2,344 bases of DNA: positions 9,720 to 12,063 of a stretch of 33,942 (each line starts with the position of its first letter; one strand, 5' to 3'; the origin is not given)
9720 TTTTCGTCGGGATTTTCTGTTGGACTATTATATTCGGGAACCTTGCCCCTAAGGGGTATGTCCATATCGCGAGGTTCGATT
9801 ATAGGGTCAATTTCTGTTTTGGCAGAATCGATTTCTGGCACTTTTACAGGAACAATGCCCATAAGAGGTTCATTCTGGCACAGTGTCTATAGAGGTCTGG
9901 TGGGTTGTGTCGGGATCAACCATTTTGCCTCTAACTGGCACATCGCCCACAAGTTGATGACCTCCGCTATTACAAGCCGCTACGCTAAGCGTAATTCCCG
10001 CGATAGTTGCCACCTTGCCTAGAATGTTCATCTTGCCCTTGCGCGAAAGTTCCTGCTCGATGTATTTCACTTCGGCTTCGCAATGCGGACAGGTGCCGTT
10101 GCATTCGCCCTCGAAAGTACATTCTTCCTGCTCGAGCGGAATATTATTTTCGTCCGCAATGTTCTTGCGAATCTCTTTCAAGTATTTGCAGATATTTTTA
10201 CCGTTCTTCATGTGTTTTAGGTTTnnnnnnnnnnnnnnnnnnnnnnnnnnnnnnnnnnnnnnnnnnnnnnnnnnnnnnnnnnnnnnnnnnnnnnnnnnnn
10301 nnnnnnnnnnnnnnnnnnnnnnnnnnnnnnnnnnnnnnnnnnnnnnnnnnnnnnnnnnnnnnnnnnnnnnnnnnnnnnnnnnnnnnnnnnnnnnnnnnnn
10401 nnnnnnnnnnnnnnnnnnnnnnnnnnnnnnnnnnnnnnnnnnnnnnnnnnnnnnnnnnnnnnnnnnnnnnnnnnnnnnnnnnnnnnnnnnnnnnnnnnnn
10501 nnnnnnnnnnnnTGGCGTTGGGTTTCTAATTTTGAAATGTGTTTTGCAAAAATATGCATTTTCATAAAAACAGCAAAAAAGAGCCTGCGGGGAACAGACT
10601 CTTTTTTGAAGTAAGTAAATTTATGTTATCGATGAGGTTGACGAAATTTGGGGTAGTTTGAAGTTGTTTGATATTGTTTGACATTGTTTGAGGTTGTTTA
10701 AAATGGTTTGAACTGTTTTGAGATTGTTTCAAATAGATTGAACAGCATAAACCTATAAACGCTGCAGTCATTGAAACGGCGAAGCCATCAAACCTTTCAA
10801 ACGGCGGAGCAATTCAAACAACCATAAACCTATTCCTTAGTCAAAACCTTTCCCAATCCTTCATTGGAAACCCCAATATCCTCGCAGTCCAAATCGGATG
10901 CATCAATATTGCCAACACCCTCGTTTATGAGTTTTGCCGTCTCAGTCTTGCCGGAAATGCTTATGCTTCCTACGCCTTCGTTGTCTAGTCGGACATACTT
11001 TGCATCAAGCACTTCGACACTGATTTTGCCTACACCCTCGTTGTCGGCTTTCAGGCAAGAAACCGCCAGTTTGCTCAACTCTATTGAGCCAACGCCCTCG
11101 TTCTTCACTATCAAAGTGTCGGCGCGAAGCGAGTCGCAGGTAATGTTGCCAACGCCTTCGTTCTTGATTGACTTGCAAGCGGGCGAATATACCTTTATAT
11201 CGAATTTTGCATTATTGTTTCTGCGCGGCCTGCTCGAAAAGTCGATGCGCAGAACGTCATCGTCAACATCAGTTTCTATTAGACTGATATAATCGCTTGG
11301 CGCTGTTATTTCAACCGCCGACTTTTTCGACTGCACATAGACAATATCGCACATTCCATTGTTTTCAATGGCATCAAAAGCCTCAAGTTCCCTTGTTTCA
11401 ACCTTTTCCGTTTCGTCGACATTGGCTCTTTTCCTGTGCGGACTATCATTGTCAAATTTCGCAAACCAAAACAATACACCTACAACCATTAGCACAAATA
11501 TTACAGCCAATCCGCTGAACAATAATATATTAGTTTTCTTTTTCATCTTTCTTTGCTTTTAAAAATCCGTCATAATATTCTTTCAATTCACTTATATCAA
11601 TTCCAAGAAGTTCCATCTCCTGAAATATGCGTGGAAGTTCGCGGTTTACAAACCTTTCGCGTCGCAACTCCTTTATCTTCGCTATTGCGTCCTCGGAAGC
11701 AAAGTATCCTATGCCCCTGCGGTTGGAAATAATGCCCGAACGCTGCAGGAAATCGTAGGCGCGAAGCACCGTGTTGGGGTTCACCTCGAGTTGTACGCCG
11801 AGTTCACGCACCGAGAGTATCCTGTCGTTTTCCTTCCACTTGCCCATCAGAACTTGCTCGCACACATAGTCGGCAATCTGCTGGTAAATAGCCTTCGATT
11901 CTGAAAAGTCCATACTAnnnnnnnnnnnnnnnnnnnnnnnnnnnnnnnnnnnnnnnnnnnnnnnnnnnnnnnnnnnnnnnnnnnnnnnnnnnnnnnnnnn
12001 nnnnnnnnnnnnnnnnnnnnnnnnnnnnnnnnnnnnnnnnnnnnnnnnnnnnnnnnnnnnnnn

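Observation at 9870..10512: Tandem paralogs share a 4-Cys domain; one places it in front of a lipoprotein signal peptide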

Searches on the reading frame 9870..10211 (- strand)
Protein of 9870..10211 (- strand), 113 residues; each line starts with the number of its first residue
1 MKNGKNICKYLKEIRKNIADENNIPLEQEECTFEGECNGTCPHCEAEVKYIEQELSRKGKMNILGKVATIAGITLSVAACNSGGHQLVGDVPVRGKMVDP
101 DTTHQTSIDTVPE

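Call 3: search_protein_families(library=ncbifam, proteins=[window:9870-10211:-], max_evalue=0.1)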
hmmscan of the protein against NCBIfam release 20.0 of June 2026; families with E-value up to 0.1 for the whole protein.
window:9870-10211:- (113 aa): 2 families
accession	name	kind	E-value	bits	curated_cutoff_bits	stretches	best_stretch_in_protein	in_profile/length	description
TIGR03826.1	YvyF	hypoth_equivalog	0.018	15.1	124.15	1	5-50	61-106/137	TIGR03826 family flagellar region protein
NF041300.1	rSAM_mat_DarW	exception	0.092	11.6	650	0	8-80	336-407/415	radical SAM/SPASM peptide maturase DarW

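Call 4: search_protein_families(library=pfam, proteins=[window:9870-10211:-], max_evalue=0.1)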
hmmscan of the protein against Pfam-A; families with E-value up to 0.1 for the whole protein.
window:9870-10211:- (113 aa): 1 family
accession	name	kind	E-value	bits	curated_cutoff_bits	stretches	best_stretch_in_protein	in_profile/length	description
PF10873.13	CYYR1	-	0.092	13.6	31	0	33-80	29-76/149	Cysteine and tyrosine-rich protein 1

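Call 9: find_homologous_proteins(query=window:9873-10211:-, max_evalue=0.01)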
Query window:9873-10211:- (113 aa): 28 proteins with E <= 0.01 among 28 candidates.
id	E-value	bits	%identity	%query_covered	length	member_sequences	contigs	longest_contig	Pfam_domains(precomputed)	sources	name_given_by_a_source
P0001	1.2e-64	233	92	100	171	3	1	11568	-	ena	-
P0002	2.3e-64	232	92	100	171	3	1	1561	-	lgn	-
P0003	4.0e-63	228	90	100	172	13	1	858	-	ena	-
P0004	5.1e-63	228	91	100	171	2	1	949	-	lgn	-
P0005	9.8e-63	227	89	100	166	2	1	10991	-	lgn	-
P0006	1.0e-61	224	88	99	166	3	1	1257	-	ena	-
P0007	1.1e-61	224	86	100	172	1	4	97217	-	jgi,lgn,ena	-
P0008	2.6e-60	219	86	100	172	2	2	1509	-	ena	-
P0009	4.8e-56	206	82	100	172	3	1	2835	-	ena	-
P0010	3.0e-55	203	81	99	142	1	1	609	-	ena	-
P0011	3.2e-55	203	81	100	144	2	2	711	-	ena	-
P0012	3.4e-54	200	75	100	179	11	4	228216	-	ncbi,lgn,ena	-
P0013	6.2e-54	199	82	97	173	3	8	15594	-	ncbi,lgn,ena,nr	ncbi:MAG: hypothetical protein J6W06_11185 [Bacteroidales bacterium]|nr:hypothetical protein [Bacter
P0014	1.5e-53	198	75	100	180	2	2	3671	-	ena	-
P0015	5.3e-53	196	75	99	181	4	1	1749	-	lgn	-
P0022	2.7e-29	119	57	94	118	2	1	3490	-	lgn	-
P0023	7.2e-29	118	63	81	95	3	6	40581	-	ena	-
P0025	6.0e-28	115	46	96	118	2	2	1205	-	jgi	-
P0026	5.2e-25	106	54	89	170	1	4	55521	-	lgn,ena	-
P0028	1.0e-11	63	45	81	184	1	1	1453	-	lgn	-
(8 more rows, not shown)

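Call 12: find_encoding_contigs(protein=P0012, flank=6000, max_places=3)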
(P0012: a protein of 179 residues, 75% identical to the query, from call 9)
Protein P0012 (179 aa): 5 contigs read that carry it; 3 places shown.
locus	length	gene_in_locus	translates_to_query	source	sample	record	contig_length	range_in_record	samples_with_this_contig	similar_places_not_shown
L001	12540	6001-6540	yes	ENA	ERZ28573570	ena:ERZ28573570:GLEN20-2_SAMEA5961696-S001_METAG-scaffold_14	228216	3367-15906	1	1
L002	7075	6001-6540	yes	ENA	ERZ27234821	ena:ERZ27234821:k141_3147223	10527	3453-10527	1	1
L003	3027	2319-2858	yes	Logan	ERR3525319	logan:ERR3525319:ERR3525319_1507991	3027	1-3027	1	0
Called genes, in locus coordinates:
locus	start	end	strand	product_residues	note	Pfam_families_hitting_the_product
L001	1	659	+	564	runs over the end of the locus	-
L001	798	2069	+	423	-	PF00756:Esterase (faint), PF00561:Abhydrolase_1 (weak), PF12146:Hydrolase_4 (faint), PF01476:LysM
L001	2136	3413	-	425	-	PF13173:AAA_14, PF13635:DUF4143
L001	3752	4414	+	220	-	-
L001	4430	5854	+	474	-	-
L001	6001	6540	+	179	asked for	-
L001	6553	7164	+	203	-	PF13353:Fer4_12 (weak), PF04055:Radical_SAM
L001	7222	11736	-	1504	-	PF13290:CHB_HEX_C_1, PF13287:Fn3_assoc, PF13290:CHB_HEX_C_1, PF13287:Fn3_assoc, PF13290:CHB_HEX_C_1, PF18962:Por_Secre_tail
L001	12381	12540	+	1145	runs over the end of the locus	PF08126:Propeptide_C25, PF01364:Peptidase_C25, PF03785:Peptidase_C25_C, PF18962:Por_Secre_tail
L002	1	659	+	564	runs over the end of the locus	-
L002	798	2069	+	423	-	PF00756:Esterase (faint), PF00561:Abhydrolase_1 (weak), PF12146:Hydrolase_4 (faint), PF01476:LysM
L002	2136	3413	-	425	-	PF13173:AAA_14, PF13635:DUF4143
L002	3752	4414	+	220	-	-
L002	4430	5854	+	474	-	-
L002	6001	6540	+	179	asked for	-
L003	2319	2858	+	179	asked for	-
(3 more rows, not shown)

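Call 13: find_encoding_contigs(protein=P0026, flank=6000, max_places=3)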
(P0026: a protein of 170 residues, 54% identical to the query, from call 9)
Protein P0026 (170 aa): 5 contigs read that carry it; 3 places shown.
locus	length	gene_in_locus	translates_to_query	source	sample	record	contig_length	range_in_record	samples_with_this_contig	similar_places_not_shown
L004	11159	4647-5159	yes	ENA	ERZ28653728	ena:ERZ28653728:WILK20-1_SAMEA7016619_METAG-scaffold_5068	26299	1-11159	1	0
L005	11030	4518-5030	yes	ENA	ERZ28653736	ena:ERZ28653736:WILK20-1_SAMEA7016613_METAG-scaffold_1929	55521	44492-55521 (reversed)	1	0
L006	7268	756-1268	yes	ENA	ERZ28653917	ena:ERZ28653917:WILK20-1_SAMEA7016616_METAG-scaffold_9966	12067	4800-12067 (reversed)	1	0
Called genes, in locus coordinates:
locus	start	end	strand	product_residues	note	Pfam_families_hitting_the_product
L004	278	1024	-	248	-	PF03099:BPL_LplA_LipB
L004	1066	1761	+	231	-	PF13852:DUF4197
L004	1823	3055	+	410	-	PF00365:PFK, PF01513:NAD_kinase (faint)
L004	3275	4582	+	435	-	PF00275:EPSP_synthase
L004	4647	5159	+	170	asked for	-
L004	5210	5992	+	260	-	PF00535:Glycos_transf_2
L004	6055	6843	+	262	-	PF13505:OMP_b-brl, PF13568:OMP_b-brl_2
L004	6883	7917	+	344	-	-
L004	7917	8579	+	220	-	PF02308:MgtC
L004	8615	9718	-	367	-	PF13477:Glyco_trans_4_2 (faint), PF13439:Glyco_transf_4, PF13579:Glyco_trans_4_4, PF00534:Glycos_transf_1, PF13692:Glyco_trans_1_4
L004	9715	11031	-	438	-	PF01943:Polysacc_synt (weak), PF13440:Polysacc_synt_3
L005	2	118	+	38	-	?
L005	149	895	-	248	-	PF03099:BPL_LplA_LipB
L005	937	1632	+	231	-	PF13852:DUF4197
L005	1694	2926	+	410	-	PF00365:PFK, PF01513:NAD_kinase (faint)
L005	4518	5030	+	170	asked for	-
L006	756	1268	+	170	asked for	-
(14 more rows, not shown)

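Call 14: find_encoding_contigs(protein=P0023, flank=5000, max_places=3)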
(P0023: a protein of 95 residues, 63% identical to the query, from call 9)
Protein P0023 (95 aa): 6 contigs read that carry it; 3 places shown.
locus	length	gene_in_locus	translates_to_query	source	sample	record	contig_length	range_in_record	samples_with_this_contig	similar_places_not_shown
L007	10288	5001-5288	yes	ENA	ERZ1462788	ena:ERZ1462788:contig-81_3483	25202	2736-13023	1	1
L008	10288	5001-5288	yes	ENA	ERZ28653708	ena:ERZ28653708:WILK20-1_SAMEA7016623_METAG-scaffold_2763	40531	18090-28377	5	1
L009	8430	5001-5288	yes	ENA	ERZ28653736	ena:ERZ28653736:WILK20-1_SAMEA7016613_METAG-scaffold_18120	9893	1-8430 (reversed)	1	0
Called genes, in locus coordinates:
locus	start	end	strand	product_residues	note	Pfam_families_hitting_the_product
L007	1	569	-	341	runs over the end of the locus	PF00535:Glycos_transf_2, PF10111:Glyco_tranf_2_2, PF13641:Glyco_tranf_2_3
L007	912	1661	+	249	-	-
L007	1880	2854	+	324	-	PF00005:ABC_tran, PF13304:AAA_21 (faint)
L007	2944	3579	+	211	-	-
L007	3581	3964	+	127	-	PF00392:GntR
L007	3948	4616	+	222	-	PF10988:DUF2807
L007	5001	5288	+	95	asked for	-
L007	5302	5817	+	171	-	-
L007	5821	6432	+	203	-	PF13353:Fer4_12, PF04055:Radical_SAM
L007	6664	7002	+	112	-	-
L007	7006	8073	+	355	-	-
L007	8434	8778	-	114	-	PF00453:Ribosomal_L20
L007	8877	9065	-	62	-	PF01632:Ribosomal_L35p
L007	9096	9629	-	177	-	PF05198:IF3_N, PF00707:IF3_C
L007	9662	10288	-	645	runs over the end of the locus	PF02824:TGS, PF07973:tRNA_SAD, PF00587:tRNA-synt_2b, PF03129:HGTP_anticodon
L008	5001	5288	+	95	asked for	-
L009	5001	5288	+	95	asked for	-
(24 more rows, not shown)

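Call 15: find_encoding_contigs(protein=P0022, flank=5000, max_places=3)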
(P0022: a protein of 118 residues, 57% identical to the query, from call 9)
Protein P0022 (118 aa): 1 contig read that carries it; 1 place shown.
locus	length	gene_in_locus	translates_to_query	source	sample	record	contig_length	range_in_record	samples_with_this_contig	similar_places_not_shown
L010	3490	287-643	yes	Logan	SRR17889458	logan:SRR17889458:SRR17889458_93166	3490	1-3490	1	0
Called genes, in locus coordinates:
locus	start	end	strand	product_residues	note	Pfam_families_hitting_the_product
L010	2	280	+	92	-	?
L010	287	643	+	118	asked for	-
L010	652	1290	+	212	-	PF14512:TM1586_NiRdase (faint), PF00881:Nitroreductase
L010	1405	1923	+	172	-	-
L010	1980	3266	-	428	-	PF02844:GARS_N, PF01071:GARS_A, PF02843:GARS_C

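Call 16: find_encoding_contigs(protein=P0028, flank=5000, max_places=3)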
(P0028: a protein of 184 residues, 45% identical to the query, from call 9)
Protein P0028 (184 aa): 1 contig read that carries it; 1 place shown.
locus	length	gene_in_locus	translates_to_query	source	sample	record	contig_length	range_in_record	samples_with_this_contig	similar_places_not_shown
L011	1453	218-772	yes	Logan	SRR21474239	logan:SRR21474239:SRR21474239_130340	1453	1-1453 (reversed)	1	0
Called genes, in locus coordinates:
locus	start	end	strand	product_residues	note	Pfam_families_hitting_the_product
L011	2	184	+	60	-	?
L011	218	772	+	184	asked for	-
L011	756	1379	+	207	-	PF13353:Fer4_12, PF04055:Radical_SAM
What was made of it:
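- This includes a member only 45% identical (L011, call 16).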

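Call 40: search_protein_families(library=ncbifam, proteins=[P0022, P0025], max_evalue=1)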
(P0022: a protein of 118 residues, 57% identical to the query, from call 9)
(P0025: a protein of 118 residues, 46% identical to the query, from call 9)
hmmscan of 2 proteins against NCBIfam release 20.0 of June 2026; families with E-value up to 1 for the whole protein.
P0022 (118 aa): 0 families

P0025 (118 aa): 3 families
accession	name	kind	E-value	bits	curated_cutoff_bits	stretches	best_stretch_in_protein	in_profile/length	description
NF053613.1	OMP_toxin_LptF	equivalog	0.04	13.6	400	1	69-105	8-44/256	lipotoxin F family OmpA-related lipoprotein LptF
NF052551.1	EnvBioLpgNMYCTU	equivalog_domain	0.044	13.1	250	1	65-113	5-54/227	envelope biogenesis lipoprotein LpqN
TIGR01409.1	TAT_signal_seq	domain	0.14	12.6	16.7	1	58-77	3-21/29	twin-arginine translocation signal domain-containing protein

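Call 41: search_protein_families(library=ncbifam, proteins=[L011:756-1379:+], max_evalue=0.01)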
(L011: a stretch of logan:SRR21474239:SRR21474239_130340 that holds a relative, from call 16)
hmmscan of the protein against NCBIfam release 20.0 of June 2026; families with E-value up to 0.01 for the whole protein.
L011:756-1379:+ (207 aa): 28 families (the best 25 are shown)
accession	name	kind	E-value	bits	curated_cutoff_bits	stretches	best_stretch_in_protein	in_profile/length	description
TIGR02494.1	PFLE_PFLC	subfamily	3.7e-37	128.2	174.35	2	55-192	104-241/293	glycyl-radical enzyme activating protein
NF043069.1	T4HPD_activ_SAM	equivalog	1.6e-30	106.5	425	2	53-200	102-250/299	trans-4-hydroxy-L-proline dehydratase activase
TIGR02493.1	PFLA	equivalog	3.5e-28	98.6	231.75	1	20-193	11-186/235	pyruvate formate-lyase-activating protein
NF048008.1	SfplDhtActHpfHKleb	equivalog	7.4e-28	97.7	500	2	53-182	105-233/308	(2S)-3-sulfopropanediol dehydratase activating enzyme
NF033717.2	HPDL_rSAM_activ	equivalog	1.7e-27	96.5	420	2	53-198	110-256/311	4-hydroxyphenylacetate decarboxylase activase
NF048010.1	SfplDhtActHpsHDes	equivalog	5.5e-27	94.3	430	2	58-192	115-247/298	(2S)-3-sulfopropanediol dehydratase activating enzyme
TIGR04395.1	cutC_activ_rSAM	equivalog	4.1e-26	92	360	2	58-192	113-247/309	choline TMA-lyase-activating enzyme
NF007483.0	PRK10076.1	equivalog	2.2e-25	89.4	326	2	54-198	97-241/292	[formate-C-acetyltransferase]-activating enzyme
NF033719.1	ind_deCO2_activ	equivalog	2.2e-24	86.3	425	2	41-184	99-239/302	indoleacetate decarboxylase activase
TIGR04003.1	rSAM_BssD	equivalog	4.4e-21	75.3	496.45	2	55-203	108-259/314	[benzylsuccinate synthase]-activating enzyme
NF008356.0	PRK11145.1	equivalog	2e-17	63.3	375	1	20-185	16-182/246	pyruvate formate lyase 1-activating protein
TIGR04041.1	activase_YjjW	hypoth_equivalog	6.3e-16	58.6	250.2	1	53-181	91-217/276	YjjW family glycine radical enzyme activase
TIGR02495.1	NrdG2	equivalog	8.7e-15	54.6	131.15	1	25-194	17-184/193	anaerobic ribonucleoside-triphosphate reductase activating protein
TIGR04349.1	rSAM_QueE_gams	hypoth_equivalog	7.3e-09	35.6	300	1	25-136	20-119/210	7-carboxy-7-deazaguanine synthase QueE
TIGR02491.1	NrdG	equivalog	2.1e-07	31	126.1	1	20-97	11-85/154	anaerobic ribonucleoside-triphosphate reductase activating protein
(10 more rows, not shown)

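Call 44: predict_structure(alignment_id=A2)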
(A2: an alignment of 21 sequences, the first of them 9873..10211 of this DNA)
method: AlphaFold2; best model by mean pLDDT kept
length: 113 residues; sequences in the alignment: 21
mean_pLDDT: 59.7   pTM: 0.44
mean pLDDT of the five models: 59.7, 57.2, 53.3, 51.8, 48.6
residues with pLDDT >= 90: 0; 70-90: 49; 50-70: 20; < 50: 44
segments of 3 or more residues with pLDDT < 50: 72-113
pLDDT, mean of each block of 10 residues (from residue 1): 62 82 80 71 80 80 59 41 33 34 40 43
secondary structure, 60 per line:
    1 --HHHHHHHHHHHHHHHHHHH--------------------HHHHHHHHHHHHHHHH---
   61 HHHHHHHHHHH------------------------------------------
elements in order: H3-21 H42-57 H61-71

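Call 49: fold_search(model_id=the predicted structure, library=pdb)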
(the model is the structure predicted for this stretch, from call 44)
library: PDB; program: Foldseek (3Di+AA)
matches with E <= 10: 1; with E <= 0.001: 0
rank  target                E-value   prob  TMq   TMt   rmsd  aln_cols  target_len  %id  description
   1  3ts9                  8.1e+00  0.06  0.27  0.25   4.7        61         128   16  Crystal Structure of the MDA5 Helicase Insert Domain (released 2012-02-22)
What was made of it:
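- Tried and rejected: Foldseek of the AlphaFold2 model against the PDB gave nothing (best E = 8) (call 49).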

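Call 69: search_protein_families(library=padloc, proteins=[window:9873-10211:-], max_evalue=0.01)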
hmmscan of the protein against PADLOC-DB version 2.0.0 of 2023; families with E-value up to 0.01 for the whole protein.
window:9873-10211:- (113 aa): 0 families

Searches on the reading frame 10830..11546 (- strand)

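Call 3: search_protein_families(library=ncbifam, proteins=[window:10830-11546:-], max_evalue=0.1)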
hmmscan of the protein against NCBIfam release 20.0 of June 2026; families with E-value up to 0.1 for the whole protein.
window:10830-11546:- (238 aa): 1 family
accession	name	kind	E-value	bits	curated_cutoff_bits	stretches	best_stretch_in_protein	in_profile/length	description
NF004285.1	PRK05696.1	equivalog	0.056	13.2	179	1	2-58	15-71/171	flagellar basal body-associated protein FliL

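Call 4: search_protein_families(library=pfam, proteins=[window:10830-11546:-], max_evalue=0.1)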
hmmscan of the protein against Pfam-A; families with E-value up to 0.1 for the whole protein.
window:10830-11546:- (238 aa): 1 family
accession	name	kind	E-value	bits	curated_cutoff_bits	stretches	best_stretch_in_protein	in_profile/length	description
PF10988.14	DUF2807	-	3.2e-30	105.6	24.2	1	56-234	1-157/181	Putative auto-transporter adhesin, head GIN domain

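Call 69: search_protein_families(library=padloc, proteins=[window:10833-11546:-], max_evalue=0.01)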
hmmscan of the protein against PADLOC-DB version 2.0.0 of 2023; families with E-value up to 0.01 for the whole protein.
window:10833-11546:- (238 aa): 0 families

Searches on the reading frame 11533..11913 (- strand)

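Call 69: search_protein_families(library=padloc, proteins=[window:11533-11913:-], max_evalue=0.01)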
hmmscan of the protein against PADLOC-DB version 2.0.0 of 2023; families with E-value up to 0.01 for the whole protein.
window:11533-11913:- (127 aa): 0 families

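Call 70: search_protein_families(library=pfam, proteins=[window:11533-11913:-], max_evalue=0.001)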
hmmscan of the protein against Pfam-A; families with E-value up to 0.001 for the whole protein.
window:11533-11913:- (127 aa): 1 family
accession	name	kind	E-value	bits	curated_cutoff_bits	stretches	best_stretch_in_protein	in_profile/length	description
PF00392.27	GntR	-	2.1e-08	34.1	27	1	10-71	2-63/64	Bacterial regulatory proteins, gntR family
